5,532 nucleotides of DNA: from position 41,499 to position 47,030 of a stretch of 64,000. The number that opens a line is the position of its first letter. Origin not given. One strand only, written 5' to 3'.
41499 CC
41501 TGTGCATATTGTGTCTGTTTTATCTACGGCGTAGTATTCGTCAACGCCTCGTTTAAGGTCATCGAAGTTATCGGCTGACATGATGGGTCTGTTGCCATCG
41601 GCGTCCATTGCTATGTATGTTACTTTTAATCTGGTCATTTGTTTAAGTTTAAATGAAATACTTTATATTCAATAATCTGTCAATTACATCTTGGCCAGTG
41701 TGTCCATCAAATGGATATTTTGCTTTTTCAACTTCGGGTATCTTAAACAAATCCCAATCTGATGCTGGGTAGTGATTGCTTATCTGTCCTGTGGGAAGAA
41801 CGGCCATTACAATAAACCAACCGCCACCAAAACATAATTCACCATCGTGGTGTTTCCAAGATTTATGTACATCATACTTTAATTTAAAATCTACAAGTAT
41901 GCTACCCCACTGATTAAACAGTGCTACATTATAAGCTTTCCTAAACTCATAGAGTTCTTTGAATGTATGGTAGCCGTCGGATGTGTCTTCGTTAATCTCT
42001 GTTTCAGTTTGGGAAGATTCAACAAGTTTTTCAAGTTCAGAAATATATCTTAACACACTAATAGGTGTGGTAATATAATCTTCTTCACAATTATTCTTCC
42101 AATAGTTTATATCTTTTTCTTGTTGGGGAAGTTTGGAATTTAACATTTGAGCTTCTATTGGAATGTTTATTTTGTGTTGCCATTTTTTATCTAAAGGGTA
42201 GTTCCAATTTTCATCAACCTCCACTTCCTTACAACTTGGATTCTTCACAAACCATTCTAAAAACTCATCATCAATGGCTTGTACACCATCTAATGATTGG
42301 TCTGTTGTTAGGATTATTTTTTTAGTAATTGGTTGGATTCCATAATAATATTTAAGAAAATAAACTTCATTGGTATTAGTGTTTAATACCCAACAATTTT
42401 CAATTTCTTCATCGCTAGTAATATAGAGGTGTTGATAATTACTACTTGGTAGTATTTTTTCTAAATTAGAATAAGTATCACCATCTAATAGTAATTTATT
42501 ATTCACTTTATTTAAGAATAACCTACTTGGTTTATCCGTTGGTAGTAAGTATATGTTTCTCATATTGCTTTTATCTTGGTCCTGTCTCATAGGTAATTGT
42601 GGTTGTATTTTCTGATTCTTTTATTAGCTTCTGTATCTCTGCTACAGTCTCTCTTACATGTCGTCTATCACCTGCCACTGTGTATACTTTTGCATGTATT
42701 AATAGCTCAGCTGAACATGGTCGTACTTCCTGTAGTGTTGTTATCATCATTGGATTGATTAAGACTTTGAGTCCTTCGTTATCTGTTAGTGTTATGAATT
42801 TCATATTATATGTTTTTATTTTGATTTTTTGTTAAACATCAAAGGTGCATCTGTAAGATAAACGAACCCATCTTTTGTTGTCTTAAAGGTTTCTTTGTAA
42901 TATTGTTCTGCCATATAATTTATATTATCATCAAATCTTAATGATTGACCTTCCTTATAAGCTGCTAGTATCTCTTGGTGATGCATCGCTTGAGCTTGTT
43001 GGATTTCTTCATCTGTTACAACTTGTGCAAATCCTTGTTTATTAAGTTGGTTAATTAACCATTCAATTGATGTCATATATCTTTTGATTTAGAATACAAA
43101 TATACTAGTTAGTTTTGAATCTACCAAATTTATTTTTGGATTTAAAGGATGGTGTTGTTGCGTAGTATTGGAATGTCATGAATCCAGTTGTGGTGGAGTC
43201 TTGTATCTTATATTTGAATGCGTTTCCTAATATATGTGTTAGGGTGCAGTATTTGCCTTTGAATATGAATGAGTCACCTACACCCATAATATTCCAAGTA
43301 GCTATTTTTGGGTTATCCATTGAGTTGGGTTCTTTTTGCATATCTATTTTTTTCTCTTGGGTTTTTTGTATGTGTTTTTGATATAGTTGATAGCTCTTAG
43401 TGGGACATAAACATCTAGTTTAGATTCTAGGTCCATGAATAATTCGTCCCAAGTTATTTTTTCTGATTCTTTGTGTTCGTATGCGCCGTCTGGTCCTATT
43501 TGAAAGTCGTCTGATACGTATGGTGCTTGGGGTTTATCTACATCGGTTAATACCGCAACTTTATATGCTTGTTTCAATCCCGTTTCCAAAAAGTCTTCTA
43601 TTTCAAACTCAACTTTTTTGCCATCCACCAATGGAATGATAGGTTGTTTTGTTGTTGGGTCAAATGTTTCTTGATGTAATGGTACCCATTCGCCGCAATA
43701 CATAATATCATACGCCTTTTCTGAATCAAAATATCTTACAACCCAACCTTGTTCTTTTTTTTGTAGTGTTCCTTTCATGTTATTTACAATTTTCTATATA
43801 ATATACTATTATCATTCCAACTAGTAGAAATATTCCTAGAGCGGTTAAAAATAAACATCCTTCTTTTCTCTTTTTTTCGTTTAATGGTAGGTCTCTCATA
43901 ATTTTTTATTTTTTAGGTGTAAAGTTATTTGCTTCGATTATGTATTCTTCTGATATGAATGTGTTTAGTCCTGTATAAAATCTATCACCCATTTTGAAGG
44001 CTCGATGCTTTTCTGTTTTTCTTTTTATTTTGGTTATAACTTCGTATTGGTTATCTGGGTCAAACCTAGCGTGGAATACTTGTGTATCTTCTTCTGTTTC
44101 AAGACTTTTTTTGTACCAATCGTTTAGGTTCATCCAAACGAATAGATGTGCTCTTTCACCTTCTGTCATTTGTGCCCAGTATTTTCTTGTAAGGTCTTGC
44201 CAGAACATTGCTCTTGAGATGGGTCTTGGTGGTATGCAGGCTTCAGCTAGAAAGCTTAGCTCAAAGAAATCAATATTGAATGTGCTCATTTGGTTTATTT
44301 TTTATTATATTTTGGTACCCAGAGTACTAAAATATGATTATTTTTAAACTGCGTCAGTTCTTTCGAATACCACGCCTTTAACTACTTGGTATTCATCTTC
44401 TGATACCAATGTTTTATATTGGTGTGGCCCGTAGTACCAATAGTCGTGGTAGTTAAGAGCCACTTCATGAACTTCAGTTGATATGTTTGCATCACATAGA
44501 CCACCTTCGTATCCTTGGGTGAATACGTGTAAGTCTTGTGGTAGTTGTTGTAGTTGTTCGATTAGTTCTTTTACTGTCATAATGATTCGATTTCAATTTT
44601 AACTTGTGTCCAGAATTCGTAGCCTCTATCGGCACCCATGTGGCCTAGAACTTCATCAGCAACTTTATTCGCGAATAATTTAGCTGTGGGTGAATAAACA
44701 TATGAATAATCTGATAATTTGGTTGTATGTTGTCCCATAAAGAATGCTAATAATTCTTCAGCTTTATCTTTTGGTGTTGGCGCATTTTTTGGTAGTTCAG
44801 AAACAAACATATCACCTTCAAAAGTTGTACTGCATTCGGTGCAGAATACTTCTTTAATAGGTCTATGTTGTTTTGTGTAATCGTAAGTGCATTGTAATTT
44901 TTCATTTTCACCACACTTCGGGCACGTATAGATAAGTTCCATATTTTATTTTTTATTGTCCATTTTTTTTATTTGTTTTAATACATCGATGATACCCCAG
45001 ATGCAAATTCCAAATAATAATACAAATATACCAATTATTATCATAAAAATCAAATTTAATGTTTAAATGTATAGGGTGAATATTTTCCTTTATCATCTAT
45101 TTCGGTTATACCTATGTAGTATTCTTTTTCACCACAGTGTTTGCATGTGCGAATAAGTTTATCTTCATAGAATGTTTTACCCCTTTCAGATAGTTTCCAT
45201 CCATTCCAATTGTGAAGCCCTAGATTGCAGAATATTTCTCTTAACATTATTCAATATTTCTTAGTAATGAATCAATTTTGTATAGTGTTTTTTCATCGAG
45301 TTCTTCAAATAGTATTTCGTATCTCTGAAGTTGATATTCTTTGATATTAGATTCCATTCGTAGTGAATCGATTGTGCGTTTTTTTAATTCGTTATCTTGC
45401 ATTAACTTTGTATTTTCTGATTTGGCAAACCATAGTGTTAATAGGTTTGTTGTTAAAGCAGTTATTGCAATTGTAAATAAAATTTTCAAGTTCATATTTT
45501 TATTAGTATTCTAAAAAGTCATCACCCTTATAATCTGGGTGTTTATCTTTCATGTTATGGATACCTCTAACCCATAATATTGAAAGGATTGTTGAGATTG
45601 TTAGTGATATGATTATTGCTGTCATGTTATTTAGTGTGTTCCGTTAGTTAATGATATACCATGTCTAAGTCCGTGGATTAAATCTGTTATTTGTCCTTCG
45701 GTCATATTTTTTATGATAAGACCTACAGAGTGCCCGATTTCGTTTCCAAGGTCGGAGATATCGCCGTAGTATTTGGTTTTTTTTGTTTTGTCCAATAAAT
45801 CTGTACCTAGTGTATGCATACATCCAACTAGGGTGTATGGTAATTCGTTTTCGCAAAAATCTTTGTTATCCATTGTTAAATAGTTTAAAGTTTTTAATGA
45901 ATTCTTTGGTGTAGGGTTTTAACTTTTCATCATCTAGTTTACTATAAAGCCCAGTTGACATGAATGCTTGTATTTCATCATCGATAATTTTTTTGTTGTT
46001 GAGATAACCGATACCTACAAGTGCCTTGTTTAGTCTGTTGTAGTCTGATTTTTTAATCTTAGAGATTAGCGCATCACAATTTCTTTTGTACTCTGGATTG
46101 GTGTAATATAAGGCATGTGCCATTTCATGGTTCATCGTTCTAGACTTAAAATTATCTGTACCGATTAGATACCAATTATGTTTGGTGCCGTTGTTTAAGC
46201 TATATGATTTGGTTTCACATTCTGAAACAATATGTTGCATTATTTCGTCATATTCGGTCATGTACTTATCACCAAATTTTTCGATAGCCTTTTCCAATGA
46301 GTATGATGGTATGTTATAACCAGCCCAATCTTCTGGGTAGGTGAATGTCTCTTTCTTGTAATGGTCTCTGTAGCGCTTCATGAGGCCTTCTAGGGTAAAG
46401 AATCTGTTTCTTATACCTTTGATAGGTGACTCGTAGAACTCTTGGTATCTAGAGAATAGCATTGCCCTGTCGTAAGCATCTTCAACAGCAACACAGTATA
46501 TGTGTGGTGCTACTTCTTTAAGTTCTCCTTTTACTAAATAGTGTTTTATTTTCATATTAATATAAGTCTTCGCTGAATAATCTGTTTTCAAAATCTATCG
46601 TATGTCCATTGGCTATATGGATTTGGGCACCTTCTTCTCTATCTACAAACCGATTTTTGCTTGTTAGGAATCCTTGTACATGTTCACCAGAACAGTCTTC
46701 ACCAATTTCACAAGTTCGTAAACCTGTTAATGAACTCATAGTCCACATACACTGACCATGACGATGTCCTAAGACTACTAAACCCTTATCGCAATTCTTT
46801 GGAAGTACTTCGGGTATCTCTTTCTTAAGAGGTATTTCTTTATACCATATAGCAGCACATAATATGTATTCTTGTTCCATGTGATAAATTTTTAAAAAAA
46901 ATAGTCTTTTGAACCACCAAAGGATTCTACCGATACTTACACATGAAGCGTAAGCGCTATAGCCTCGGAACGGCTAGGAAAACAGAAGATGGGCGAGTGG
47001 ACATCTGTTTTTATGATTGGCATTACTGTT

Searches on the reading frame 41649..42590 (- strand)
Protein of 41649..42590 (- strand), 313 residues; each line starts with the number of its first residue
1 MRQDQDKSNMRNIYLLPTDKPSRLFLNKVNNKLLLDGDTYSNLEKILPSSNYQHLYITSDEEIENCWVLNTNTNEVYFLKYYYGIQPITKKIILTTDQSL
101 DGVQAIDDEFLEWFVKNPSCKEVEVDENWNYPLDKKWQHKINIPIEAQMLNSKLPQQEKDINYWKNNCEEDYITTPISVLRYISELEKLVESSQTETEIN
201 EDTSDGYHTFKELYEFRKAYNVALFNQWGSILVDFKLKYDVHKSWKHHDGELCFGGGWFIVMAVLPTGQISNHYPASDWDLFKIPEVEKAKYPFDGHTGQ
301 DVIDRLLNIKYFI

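Call 31: search_protein_families(library=pfam, proteins=[window:41649-42590:-], max_evalue=0.01)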
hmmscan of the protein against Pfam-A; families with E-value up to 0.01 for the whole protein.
window:41649-42590:- (313 aa): 1 family
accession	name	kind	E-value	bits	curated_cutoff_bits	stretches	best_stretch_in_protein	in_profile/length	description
PF25311.1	WDGH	-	5.2e-35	120.1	27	1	202-308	2-96/97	WDGH domain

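Call 86: search_protein_families(library=phrogs, proteins=[window:41649-42590:-], max_evalue=0.00001)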
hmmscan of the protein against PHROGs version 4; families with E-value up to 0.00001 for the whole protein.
window:41649-42590:- (313 aa): 3 families
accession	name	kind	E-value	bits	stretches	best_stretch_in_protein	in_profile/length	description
phrog_3392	-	unknown function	2.2e-22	81.2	1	147-308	153-302/310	-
phrog_3769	-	unknown function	1.1e-13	52.3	1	186-310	49-161/186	-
phrog_21846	-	unknown function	4.8e-12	46.6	1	196-309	222-346/354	-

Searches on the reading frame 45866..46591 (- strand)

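Call 86: search_protein_families(library=phrogs, proteins=[window:45866-46591:-], max_evalue=0.00001)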
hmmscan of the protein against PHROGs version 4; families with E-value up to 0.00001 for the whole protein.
window:45866-46591:- (241 aa): 0 families

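Call 88: search_protein_families(library=pfam, proteins=[window:45866-46591:-], max_evalue=0.01)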
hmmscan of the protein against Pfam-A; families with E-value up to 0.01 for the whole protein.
window:45866-46591:- (241 aa): 1 family
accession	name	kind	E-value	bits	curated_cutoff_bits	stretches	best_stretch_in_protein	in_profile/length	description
PF19022.5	DUF5748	-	0.0057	17.5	25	0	137-204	32-98/101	Family of unknown function (DUF5748)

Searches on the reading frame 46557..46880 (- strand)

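Call 86: search_protein_families(library=phrogs, proteins=[window:46557-46880:-], max_evalue=0.00001)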
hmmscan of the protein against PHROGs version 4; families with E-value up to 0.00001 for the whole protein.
window:46557-46880:- (107 aa): 1 family
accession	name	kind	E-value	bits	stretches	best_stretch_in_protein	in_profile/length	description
phrog_839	-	unknown function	2.3e-15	57.9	1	2-106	79-174/253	-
